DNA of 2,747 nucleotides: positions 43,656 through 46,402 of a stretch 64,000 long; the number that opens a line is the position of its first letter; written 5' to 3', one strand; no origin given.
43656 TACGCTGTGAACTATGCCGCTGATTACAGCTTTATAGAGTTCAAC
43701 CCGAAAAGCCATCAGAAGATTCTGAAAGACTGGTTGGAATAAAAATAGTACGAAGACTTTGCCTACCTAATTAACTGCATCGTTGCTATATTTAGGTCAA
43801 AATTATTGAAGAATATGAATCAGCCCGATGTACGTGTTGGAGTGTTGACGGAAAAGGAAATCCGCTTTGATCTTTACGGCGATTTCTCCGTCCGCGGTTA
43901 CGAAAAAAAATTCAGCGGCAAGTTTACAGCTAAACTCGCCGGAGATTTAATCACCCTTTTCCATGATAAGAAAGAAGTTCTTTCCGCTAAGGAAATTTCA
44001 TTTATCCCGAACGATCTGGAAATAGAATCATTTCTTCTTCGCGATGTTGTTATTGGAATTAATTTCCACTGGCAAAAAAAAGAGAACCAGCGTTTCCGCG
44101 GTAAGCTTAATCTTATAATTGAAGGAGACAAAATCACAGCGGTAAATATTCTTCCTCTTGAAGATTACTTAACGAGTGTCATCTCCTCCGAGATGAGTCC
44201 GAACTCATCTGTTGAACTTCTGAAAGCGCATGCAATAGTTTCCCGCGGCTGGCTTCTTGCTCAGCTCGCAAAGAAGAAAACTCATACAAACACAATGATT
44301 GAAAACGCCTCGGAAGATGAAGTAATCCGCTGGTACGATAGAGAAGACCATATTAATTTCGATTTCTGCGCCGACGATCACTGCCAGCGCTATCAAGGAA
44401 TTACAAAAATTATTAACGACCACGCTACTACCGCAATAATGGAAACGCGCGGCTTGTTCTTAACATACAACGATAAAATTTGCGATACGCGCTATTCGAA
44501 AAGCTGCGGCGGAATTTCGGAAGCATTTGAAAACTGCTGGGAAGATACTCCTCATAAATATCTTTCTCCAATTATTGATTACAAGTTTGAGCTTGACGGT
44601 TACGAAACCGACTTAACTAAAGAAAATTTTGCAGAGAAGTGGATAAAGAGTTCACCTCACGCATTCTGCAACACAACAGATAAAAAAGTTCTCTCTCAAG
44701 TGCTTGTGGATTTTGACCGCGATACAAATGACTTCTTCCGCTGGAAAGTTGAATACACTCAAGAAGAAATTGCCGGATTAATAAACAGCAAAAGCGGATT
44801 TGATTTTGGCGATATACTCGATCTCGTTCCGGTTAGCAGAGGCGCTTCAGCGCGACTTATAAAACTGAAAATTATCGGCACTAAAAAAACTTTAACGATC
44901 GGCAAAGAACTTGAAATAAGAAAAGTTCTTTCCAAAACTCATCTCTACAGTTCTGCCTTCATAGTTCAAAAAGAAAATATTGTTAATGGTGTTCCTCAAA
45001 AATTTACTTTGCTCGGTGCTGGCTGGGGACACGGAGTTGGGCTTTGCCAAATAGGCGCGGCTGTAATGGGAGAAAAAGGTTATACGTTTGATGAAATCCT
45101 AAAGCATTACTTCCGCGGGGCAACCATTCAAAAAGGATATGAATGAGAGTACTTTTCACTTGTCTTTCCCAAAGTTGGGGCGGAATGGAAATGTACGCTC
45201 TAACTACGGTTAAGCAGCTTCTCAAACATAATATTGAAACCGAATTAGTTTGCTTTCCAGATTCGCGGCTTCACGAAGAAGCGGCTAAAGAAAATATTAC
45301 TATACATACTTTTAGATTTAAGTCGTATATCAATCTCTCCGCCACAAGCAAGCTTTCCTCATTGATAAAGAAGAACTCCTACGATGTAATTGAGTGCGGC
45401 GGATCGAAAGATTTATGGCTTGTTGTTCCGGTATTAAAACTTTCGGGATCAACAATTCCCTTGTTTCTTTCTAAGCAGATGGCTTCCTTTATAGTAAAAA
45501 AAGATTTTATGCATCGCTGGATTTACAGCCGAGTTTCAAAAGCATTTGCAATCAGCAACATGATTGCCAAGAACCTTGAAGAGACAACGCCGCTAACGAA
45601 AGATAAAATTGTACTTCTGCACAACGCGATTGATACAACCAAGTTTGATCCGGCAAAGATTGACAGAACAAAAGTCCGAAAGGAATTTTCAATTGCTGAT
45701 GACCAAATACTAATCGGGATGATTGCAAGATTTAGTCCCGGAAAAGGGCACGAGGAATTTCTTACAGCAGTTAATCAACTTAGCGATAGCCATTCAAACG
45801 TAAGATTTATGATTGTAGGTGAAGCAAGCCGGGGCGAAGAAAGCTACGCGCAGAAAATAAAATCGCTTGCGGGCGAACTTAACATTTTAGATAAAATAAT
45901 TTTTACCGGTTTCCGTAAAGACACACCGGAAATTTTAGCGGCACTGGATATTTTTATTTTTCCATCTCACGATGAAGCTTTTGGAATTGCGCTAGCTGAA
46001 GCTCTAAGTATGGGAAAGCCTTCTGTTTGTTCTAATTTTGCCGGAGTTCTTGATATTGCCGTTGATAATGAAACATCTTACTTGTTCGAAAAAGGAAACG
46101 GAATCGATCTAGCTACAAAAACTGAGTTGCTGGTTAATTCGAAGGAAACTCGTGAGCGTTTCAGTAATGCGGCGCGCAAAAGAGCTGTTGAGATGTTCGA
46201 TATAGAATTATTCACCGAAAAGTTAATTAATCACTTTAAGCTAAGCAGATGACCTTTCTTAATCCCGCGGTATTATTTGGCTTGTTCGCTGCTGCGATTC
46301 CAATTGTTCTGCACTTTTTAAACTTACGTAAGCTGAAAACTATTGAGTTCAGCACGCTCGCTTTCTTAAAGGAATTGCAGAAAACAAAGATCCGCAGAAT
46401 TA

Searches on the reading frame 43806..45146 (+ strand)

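Call 83: search_protein_families(library=pfam, proteins=[window:43806-45146:+], max_evalue=0.00001)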
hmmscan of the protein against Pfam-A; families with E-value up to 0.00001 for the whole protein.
window:43806-45146:+ (446 aa): 1 family
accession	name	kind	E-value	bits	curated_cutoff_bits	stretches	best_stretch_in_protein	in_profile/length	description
PF08486.15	SpoIID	-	1.2e-21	77.6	23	1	107-221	2-97/97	Stage II sporulation protein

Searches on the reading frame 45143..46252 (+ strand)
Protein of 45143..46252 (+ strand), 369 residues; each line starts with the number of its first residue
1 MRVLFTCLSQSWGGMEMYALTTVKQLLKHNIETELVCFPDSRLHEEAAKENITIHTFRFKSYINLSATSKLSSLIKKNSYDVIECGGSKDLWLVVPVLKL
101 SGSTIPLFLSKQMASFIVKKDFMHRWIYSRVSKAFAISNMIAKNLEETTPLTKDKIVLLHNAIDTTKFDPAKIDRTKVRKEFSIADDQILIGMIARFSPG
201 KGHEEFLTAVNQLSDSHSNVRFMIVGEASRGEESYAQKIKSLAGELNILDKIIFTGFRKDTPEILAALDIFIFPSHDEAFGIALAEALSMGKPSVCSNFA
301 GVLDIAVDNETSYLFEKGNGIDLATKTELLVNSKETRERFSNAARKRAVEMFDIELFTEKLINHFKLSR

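Call 83: search_protein_families(library=pfam, proteins=[window:45143-46252:+], max_evalue=0.00001)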
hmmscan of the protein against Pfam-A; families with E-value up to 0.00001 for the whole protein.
window:45143-46252:+ (369 aa): 5 families
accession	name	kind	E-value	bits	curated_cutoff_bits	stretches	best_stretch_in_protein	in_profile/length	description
PF00534.26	Glycos_transf_1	-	8.7e-39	133.2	26.4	1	174-347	1-172/172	Glycosyl transferases group 1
PF13692.12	Glyco_trans_1_4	-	3.4e-27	95.9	27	1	190-331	3-140/142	Glycosyl transferases group 1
PF13439.12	Glyco_transf_4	-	7.6e-15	55.8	28.5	1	12-166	1-169/170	Glycosyltransferase Family 4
PF20706.3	GT4-conflict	-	2.1e-08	34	26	1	186-304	195-318/385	Family 4 Glycosyltransferase in conflict systems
PF13477.12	Glyco_trans_4_2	-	6.3e-07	30.1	23.4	1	16-118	10-113/139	Glycosyl transferase 4-like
